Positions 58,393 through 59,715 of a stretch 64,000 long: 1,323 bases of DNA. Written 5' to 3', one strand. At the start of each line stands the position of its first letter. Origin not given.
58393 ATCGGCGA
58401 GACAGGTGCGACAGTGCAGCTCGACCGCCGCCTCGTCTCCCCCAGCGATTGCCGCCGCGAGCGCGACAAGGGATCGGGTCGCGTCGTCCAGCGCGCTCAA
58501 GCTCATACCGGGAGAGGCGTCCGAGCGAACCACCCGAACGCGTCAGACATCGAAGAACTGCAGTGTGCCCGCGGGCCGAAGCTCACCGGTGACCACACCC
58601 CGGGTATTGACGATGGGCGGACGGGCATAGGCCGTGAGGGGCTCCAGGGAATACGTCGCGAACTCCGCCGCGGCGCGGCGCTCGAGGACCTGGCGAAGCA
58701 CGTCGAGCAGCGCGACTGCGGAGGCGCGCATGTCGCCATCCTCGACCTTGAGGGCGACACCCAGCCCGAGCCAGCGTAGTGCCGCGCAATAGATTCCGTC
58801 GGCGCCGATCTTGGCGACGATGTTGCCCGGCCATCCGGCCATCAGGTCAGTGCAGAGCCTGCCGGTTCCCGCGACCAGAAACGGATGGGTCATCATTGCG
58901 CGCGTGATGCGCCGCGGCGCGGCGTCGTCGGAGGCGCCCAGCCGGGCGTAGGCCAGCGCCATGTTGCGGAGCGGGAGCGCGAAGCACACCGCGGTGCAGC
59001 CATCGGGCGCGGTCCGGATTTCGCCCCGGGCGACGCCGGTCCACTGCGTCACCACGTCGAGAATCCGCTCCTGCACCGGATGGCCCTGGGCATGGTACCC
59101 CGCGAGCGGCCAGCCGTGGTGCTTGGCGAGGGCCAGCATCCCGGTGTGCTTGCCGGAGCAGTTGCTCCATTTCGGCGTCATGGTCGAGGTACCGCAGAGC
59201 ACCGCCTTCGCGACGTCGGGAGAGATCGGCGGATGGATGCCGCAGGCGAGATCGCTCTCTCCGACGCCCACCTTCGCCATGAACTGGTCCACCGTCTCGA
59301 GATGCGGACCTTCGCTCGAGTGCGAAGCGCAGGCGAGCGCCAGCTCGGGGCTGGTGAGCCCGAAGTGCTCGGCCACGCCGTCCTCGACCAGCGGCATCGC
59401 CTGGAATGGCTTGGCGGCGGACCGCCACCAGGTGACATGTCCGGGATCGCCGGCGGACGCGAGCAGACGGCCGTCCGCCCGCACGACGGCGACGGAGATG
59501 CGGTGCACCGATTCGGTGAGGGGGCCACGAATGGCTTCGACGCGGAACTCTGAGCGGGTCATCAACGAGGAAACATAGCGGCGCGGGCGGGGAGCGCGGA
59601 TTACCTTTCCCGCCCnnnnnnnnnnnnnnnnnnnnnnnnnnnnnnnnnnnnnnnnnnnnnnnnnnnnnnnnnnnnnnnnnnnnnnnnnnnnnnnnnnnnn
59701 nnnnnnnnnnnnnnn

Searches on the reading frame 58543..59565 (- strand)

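Call 62: search_protein_families(library=pfam, proteins=[window:58543-59565:-], max_evalue=0.001)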
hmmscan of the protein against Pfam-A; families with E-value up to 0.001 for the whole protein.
window:58543-59565:- (340 aa): 1 family
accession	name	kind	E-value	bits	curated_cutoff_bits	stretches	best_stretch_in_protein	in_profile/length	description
PF06089.17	Asparaginase_II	-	3.8e-112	374.9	25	1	9-330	1-321/322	L-asparaginase II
